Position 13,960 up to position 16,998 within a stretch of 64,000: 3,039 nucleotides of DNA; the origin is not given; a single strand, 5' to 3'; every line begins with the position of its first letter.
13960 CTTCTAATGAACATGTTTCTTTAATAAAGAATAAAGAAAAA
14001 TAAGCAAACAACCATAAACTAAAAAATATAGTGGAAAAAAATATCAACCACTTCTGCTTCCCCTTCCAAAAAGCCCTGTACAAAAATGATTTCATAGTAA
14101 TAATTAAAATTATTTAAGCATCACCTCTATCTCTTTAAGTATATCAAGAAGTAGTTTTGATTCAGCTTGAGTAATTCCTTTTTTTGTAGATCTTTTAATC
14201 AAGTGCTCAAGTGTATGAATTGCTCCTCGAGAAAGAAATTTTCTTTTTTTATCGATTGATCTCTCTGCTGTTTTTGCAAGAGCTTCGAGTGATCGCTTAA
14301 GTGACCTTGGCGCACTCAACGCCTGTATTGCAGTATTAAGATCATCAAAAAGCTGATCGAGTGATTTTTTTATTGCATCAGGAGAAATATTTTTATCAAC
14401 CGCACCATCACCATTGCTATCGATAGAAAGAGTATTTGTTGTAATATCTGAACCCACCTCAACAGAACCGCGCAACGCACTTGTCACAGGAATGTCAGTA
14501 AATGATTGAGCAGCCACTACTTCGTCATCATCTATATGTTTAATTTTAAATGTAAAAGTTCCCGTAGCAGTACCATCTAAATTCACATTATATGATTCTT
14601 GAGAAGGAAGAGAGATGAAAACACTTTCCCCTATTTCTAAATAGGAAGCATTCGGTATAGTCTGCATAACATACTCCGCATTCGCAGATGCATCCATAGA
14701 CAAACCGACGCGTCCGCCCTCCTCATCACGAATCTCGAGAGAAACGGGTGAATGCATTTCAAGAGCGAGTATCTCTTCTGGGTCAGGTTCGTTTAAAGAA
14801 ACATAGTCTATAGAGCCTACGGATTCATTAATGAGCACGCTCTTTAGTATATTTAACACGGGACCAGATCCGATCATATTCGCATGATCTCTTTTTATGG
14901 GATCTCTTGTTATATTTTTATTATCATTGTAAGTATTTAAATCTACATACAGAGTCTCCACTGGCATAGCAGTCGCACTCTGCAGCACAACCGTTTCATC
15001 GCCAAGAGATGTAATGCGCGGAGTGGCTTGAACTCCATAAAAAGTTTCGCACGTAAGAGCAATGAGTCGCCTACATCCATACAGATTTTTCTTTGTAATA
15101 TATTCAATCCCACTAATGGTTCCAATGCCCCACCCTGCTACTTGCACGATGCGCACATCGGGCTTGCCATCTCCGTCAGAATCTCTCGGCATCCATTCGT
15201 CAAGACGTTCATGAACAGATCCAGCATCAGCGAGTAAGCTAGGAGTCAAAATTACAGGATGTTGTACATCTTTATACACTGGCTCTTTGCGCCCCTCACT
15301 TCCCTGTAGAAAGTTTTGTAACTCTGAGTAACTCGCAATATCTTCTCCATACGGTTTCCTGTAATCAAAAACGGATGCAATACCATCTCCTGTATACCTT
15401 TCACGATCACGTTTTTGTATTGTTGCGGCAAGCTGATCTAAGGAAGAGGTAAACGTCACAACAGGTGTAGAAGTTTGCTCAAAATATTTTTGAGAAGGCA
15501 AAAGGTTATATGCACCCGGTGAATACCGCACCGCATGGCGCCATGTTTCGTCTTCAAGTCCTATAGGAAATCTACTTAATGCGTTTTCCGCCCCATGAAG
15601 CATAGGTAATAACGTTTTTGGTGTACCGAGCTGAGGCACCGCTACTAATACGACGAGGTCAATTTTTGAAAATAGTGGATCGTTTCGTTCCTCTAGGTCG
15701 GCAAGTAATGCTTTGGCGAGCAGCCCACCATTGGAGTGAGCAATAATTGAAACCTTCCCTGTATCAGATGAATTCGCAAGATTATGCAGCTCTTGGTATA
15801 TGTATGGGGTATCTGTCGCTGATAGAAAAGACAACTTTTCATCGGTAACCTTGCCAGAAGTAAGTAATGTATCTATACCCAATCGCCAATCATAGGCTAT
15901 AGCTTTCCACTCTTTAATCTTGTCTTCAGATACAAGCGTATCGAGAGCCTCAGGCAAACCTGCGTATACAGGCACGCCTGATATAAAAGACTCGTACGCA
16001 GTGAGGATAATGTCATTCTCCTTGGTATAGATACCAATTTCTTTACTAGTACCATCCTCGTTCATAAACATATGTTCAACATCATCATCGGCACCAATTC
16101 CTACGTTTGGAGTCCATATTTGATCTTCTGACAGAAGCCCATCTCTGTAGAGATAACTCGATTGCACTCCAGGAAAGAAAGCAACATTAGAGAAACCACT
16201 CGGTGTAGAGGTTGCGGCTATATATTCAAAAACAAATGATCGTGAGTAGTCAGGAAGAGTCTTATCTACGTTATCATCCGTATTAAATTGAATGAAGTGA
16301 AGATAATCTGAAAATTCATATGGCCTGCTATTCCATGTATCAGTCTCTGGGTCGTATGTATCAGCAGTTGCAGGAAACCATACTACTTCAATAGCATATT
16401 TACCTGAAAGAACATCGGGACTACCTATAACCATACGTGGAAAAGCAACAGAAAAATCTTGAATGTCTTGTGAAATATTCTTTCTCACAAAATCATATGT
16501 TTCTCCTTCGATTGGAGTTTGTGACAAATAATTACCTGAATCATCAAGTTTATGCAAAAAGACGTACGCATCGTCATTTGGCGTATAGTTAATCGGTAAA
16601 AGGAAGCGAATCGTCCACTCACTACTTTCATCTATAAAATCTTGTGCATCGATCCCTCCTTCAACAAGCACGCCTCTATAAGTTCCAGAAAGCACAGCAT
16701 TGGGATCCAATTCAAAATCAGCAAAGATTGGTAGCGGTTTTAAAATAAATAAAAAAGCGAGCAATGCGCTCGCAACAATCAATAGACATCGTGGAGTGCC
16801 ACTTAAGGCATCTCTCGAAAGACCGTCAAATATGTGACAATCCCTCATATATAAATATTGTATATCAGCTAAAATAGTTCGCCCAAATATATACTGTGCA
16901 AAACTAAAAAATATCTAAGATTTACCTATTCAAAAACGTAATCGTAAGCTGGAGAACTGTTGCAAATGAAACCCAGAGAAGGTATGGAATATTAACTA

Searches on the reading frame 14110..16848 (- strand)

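Call 38: search_protein_families(library=pfam, proteins=[window:14110-16848:-], max_evalue=0.00001)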
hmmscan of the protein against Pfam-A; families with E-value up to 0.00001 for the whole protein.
window:14110-16848:- (912 aa): 1 family
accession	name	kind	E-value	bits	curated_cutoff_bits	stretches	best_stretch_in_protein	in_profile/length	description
PF02450.21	LCAT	-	1.5e-06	28.1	21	1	315-524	88-278/392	Lecithin:cholesterol acyltransferase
